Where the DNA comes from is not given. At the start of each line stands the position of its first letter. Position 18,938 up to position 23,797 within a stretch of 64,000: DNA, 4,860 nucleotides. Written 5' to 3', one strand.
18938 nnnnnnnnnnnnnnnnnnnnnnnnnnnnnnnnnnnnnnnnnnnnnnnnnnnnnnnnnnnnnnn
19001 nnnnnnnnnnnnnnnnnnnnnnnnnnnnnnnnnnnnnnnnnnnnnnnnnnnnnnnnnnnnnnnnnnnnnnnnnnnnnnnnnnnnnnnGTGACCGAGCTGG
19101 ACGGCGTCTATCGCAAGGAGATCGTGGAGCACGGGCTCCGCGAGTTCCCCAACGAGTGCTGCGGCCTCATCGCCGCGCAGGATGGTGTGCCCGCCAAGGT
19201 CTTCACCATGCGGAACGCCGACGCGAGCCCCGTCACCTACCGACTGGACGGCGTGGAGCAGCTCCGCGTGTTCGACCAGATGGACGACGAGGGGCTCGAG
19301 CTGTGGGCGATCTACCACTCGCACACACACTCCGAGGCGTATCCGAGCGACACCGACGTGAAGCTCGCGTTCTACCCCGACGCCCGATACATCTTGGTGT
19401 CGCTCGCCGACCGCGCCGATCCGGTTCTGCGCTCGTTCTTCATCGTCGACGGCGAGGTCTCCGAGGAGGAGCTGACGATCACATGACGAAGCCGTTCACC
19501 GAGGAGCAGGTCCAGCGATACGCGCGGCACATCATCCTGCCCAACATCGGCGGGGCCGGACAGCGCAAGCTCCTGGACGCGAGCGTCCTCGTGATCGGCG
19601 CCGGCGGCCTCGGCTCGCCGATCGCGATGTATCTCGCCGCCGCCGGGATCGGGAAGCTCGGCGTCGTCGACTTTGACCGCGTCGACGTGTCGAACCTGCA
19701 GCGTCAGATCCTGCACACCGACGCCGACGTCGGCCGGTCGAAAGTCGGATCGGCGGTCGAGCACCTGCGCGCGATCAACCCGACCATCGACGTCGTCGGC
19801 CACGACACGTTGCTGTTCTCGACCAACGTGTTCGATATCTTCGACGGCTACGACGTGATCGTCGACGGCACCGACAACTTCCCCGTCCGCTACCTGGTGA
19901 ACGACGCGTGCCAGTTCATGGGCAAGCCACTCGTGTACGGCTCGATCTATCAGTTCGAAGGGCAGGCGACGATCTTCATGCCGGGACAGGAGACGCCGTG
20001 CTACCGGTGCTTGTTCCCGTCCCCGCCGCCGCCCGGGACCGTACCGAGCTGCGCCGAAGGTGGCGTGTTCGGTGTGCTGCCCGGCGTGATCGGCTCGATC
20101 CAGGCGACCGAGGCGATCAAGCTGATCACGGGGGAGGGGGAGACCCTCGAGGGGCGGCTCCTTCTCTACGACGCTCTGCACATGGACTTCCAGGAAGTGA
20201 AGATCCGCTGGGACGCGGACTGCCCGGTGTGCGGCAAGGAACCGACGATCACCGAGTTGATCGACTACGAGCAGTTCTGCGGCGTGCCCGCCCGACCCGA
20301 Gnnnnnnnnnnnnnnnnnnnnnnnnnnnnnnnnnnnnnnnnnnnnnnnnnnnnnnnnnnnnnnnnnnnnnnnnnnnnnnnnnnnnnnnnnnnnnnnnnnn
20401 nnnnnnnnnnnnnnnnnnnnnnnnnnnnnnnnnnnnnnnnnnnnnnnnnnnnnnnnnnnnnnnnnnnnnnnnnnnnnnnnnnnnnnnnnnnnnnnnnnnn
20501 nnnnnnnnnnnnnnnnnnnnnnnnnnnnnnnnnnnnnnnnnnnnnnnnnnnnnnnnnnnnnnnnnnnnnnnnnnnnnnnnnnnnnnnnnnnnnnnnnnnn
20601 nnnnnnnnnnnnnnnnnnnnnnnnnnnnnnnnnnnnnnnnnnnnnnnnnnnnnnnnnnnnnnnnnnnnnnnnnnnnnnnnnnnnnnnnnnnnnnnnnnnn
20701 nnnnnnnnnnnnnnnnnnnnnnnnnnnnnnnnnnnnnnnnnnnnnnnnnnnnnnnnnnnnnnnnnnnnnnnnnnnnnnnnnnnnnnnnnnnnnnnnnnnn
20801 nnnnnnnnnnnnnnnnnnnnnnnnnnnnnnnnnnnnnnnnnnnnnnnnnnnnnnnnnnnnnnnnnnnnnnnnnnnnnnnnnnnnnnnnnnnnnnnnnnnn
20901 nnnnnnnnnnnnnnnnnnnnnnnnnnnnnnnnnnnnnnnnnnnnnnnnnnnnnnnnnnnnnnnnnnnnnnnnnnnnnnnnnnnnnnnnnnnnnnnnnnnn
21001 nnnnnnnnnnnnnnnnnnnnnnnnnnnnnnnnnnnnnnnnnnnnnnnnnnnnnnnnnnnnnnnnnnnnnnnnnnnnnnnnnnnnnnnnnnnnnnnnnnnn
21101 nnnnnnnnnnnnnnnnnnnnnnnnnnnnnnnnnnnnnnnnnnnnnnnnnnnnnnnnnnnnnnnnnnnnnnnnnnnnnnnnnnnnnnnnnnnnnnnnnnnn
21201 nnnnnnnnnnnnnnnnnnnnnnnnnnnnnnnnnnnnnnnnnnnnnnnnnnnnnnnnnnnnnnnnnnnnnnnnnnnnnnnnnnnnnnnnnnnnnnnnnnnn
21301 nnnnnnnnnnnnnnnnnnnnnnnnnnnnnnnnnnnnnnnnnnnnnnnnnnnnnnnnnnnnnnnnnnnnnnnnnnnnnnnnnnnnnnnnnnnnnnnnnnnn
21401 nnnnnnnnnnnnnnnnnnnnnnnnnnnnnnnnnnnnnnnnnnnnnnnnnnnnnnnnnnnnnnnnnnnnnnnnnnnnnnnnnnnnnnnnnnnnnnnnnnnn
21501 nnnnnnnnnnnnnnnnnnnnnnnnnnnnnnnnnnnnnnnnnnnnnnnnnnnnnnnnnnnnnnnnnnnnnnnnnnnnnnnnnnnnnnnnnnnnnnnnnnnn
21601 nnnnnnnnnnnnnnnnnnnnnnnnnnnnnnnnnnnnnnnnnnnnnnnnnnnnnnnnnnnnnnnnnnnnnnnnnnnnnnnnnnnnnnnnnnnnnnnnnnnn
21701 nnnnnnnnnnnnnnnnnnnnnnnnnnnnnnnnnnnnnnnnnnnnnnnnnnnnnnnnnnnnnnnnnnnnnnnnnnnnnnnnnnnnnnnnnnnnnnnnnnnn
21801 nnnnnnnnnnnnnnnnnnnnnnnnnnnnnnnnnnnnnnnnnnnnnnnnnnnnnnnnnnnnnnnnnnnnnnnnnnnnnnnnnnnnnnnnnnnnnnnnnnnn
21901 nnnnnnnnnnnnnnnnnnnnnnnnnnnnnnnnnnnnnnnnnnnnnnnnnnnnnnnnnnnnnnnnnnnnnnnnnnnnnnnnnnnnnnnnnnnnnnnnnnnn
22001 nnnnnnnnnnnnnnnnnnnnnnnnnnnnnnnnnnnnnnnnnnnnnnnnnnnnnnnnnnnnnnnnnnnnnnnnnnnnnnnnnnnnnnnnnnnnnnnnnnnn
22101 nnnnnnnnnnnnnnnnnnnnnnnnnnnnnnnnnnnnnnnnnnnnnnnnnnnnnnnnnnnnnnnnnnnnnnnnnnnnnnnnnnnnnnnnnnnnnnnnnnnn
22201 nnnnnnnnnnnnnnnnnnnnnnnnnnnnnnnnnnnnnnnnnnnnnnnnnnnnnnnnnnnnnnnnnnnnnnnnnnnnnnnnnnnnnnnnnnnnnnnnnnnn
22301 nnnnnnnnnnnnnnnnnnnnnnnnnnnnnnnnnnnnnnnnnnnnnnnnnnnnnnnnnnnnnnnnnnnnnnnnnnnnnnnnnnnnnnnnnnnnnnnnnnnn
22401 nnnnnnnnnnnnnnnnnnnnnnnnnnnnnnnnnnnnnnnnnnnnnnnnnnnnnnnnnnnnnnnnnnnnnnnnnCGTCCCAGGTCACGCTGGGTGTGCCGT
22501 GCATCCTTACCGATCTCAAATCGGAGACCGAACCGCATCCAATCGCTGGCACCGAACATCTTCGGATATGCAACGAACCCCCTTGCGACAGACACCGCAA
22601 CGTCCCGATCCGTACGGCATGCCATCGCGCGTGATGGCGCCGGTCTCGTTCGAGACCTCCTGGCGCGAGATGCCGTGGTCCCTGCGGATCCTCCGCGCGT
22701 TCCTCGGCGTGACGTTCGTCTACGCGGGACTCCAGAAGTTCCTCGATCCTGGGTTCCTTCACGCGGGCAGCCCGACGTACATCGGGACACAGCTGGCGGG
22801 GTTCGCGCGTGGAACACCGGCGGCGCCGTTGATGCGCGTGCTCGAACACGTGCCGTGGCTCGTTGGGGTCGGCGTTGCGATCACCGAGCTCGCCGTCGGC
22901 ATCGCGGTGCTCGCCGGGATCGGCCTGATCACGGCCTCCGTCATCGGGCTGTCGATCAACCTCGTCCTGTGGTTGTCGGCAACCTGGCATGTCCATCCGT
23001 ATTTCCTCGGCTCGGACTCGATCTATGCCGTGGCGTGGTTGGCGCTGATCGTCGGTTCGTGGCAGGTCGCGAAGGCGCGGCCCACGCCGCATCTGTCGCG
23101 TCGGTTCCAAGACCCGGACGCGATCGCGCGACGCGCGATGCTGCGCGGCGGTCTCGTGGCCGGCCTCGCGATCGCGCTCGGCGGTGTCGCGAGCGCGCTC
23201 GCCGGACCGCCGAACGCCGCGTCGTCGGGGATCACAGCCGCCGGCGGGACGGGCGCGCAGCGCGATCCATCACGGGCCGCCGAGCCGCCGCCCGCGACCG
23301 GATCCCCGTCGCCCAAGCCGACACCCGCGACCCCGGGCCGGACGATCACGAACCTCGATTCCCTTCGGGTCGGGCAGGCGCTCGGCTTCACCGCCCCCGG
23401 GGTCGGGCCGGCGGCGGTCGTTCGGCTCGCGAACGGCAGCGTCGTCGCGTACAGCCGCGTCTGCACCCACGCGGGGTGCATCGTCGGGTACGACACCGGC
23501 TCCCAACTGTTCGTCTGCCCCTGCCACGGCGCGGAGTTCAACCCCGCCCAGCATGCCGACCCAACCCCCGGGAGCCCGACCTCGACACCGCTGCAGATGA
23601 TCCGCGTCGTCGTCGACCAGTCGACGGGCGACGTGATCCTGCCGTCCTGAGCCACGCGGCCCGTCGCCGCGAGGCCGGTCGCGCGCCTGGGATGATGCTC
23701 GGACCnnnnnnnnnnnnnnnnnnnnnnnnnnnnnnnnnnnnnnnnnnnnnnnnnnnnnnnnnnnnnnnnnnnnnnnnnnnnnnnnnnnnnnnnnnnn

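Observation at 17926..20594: selD immediately upstream of a Mec(JAMM)-MoeB/ThiF-CysO ubiquitin-like carrier module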

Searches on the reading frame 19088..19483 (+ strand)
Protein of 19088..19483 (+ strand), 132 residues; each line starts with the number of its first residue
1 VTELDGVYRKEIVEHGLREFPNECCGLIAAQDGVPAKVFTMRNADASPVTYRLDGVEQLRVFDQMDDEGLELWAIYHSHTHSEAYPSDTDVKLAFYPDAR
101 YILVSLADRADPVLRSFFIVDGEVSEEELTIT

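Call 7: search_protein_families(library=ncbifam, proteins=[window:19088-19483:+])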
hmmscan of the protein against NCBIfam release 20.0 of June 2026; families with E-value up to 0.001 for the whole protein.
window:19088-19483:+ (132 aa): 1 family
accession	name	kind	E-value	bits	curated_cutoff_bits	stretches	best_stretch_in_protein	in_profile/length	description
NF041370.1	desamp_Halo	equivalog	1.3e-18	67.2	130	1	9-117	8-119/133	desampylase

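Call 8: search_protein_families(library=pfam, proteins=[window:19088-19483:+])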
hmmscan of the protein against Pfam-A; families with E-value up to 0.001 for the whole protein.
window:19088-19483:+ (132 aa): 1 family
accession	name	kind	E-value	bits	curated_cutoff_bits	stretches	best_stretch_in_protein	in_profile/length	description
PF14464.11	Prok-JAB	-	5.3e-21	75.1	25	1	9-110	5-104/114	Prokaryotic homologs of the JAB domain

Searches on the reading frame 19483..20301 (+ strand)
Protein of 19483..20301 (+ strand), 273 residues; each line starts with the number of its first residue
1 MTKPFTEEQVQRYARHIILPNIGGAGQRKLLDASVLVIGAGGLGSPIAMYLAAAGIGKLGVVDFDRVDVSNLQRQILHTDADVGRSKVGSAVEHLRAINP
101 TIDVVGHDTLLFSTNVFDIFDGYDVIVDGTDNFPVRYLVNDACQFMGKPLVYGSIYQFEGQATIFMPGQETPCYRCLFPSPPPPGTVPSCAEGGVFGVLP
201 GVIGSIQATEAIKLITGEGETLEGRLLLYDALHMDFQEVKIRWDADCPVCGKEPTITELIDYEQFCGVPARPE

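Call 7: search_protein_families(library=ncbifam, proteins=[window:19483-20301:+])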
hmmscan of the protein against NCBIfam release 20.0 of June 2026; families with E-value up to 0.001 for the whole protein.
window:19483-20301:+ (273 aa): 24 families
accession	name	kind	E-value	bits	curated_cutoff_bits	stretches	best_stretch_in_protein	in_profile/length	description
NF006444.0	PRK08762.1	equivalog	2.3e-123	411.7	449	1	5-268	120-385/387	molybdopterin-synthase adenylyltransferase MoeB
NF005646.0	PRK07411.1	equivalog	1e-115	387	633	1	6-270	12-269/390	molybdopterin-synthase adenylyltransferase MoeB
NF005902.0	PRK07878.1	equivalog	1.4e-115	386.3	647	1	5-268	15-275/392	adenylyltransferase/sulfurtransferase MoeZ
NF047750.1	SAMPActivE1UbaA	equivalog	4.2e-108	360.8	450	1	2-268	2-267/270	SAMP-activating enzyme E1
NF004281.0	PRK05690.1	subfamily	4.5e-93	311.1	266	1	2-251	2-249/250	molybdopterin-synthase adenylyltransferase MoeB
TIGR02356.1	adenyl_thiF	equivalog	1.2e-74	250.1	275.25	1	12-215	1-203/203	thiazole biosynthesis adenylyltransferase ThiF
NF004111.0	PRK05600.1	equivalog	1.5e-70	238.2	437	1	7-245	16-256/371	ThiF family adenylyltransferase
TIGR02355.1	moeB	equivalog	1.2e-69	234.4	376.55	1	11-250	3-240/240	molybdopterin-synthase adenylyltransferase MoeB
NF006204.0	PRK08328.1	equivalog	2.7e-51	174.4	339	1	6-239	3-229/231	hypothetical protein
NF009123.0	PRK12475.1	subfamily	2.3e-49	168.5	510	1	11-261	3-254/338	MoeB/ThiF family adenylyltransferase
NF006395.0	PRK08644.1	equivalog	6e-30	104.5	159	1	26-154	24-153/215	sulfur carrier protein ThiS adenylyltransferase ThiF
TIGR02354.1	thiF_fam2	equivalog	2.8e-23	82.8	152.2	1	28-142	17-130/200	thiamine biosynthesis protein ThiF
NF006077.0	PRK08223.1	equivalog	2.6e-21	75.9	266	1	24-167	20-165/296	hypothetical protein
NF011696.0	PRK15116.1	equivalog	6.9e-16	58.7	304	1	24-139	22-138/268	tRNA cyclic N6-threonylcarbamoyladenosine(37) synthase TcdA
TIGR01408.1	Ube1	subfamily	1.7e-15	55.9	750.05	1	21-167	408-563/1008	ubiquitin-activating enzyme E1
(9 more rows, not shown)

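Call 8: search_protein_families(library=pfam, proteins=[window:19483-20301:+])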
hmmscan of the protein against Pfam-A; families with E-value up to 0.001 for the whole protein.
window:19483-20301:+ (273 aa): 1 family
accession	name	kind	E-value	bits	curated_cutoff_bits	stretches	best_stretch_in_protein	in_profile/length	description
PF00899.27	ThiF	-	1.7e-84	283.2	28.1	1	13-249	1-238/238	ThiF family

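Call 31: find_related_loci(query=window:19483-20301:+, collection=metagenome_contigs, flank=6000)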
Query window:19483-20301:+ (273 aa) in metagenome_contigs; peptide patterns used: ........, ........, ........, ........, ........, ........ (x = any residue, [..] = any of these).
600 stretches matched a pattern (row limit reached: there are more); 585 encode a relative of the query (tblastn E <= 1e-3); the best 80 are kept; 80 distinct loci.
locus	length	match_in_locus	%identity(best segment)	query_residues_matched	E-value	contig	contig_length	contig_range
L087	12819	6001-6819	97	1-273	0e+0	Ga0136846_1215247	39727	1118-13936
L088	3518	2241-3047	91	5-273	2e-172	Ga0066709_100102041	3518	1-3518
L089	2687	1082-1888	91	5-273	2e-172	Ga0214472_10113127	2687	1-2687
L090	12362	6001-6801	91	5-271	2e-162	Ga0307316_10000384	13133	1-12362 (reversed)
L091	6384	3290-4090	91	5-271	1e-161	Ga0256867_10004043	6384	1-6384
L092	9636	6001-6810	91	2-271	7e-161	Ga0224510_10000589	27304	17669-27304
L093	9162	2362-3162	91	5-271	2e-160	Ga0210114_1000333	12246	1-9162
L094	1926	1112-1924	90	2-272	3e-173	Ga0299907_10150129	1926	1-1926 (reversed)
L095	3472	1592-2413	88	1-273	2e-166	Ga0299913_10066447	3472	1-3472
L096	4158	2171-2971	91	5-271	2e-163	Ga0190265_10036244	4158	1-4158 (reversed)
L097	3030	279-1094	88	2-273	9e-167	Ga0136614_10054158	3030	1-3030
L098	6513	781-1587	89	5-273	1e-155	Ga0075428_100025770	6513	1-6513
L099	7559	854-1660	88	5-273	3e-154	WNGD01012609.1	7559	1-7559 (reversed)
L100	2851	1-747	92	25-273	1e-157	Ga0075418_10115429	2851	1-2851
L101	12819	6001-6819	81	1-273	4e-146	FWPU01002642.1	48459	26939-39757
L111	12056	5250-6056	67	5-273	1e-117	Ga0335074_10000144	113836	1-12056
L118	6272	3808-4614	66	5-273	9e-116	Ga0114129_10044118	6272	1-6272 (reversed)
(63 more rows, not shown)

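Call 45: search_solved_structures(query=window:19483-20301:+, max_evalue=1e-20)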
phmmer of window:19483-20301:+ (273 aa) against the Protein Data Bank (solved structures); distinct sequences matched with E-value up to 1e-20: 9.
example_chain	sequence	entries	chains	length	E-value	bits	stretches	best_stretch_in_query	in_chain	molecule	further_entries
1jw9_B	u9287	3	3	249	2.6e-57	197.5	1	6-252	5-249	MOLYBDOPTERIN BIOSYNTHESIS MOEB PROTEIN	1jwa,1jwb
6yub_B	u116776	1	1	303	4.9e-55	190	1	3-217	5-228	Adenylyltransferase and sulfurtransferase uba4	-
6yub_A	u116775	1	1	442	1.1e-54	188.8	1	3-217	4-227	Adenylyltransferase and sulfurtransferase uba4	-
1zfn_A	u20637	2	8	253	2e-53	184.7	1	8-252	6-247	Adenylyltransferase thiF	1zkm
6yuc_D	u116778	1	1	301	2.2e-53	184.5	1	3-217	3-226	Adenylyltransferase and sulfurtransferase uba4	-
1zud_1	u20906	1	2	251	2.2e-53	184.5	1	9-252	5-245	Adenylyltransferase thiF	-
6z6s_DDD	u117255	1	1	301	2.2e-53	184.5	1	3-217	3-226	Adenylyltransferase and sulfurtransferase uba4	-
8se9_A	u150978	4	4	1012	1.6e-23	86.6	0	22-176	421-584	Ubiquitin-like modifier-activating enzyme 7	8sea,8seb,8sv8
8oif_A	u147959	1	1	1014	1.6e-23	86.6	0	22-176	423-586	Ubiquitin-like modifier-activating enzyme 7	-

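Call 57: search_protein_families(library=pfam, proteins=[L118:3808-4956:+, L111:5250-6386:+], max_evalue=0.001)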
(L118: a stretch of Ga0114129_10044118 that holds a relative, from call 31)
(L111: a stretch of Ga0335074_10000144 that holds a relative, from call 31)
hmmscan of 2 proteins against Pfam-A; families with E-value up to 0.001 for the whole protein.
L118:3808-4956:+ (383 aa): 2 families
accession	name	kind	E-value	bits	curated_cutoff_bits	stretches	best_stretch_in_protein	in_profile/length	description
PF00899.27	ThiF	-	1.8e-85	286.3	28.1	1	9-244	1-238/238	ThiF family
PF00581.25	Rhodanese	-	2.5e-21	76.5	22.2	1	286-374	4-101/102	Rhodanese-like domain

L111:5250-6386:+ (379 aa): 2 families
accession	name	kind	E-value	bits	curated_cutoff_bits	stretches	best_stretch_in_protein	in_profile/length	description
PF00899.27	ThiF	-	5.3e-85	284.8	28.1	1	9-245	1-238/238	ThiF family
PF00581.25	Rhodanese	-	5.6e-14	52.9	22.2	1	278-370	1-101/102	Rhodanese-like domain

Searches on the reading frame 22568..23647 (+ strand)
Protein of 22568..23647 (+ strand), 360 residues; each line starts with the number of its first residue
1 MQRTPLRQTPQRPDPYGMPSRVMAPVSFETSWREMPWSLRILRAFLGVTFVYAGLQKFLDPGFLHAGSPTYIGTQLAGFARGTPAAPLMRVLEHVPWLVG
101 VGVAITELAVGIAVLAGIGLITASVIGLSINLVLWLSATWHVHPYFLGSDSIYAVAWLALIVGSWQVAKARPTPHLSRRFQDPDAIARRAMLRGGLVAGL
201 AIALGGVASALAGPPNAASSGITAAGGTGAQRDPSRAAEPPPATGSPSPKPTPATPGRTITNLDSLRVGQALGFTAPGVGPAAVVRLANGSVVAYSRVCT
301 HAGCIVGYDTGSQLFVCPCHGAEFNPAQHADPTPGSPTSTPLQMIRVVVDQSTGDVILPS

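Call 7: search_protein_families(library=ncbifam, proteins=[window:22568-23647:+])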
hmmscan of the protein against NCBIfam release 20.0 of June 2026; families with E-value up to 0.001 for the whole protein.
window:22568-23647:+ (360 aa): 6 families
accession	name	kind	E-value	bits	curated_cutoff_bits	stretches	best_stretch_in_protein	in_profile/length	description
NF050121.1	bc1_QcrA_actin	exception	2.1e-11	43.9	275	1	290-351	238-299/319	cytochrome bc1 complex Rieske iron-sulfur subunit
TIGR02694.1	arsenite_ox_S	equivalog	3.3e-11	43.2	95.65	1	288-344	47-103/129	arsenate reductase (azurin) small subunit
NF010001.0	PRK13474.1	subfamily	9.8e-10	38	154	1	296-351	104-156/178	cytochrome b6-f complex iron-sulfur subunit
NF045928.1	Cytb6fFeSPetC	equivalog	2.5e-09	36.8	250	1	295-352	104-158/179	cytochrome b6-f complex iron-sulfur subunit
TIGR01416.1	Rieske_proteo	equivalog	3.4e-07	30.5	97.4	1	291-338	108-156/176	ubiquinol-cytochrome c reductase iron-sulfur subunit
NF041174.1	SDX_Thmprot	equivalog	3.6e-05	23.9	170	1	288-325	32-70/109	sulredoxin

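Call 8: search_protein_families(library=pfam, proteins=[window:22568-23647:+])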
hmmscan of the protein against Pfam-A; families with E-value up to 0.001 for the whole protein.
window:22568-23647:+ (360 aa): 4 families
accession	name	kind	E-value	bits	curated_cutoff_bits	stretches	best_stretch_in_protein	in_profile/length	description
PF00355.32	Rieske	-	3.3e-09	37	20.3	1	281-328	25-73/88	Rieske [2Fe-2S] domain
PF04173.18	DoxD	-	2.6e-07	31.2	22.7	1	40-141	3-109/167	TQO small subunit DoxD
PF07681.17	DoxX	-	1.5e-06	29.2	23.6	1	40-139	3-84/85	DoxX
PF19507.4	DUF6041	-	0.00028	21.3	27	1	41-173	2-130/140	Family of unknown function (DUF6041)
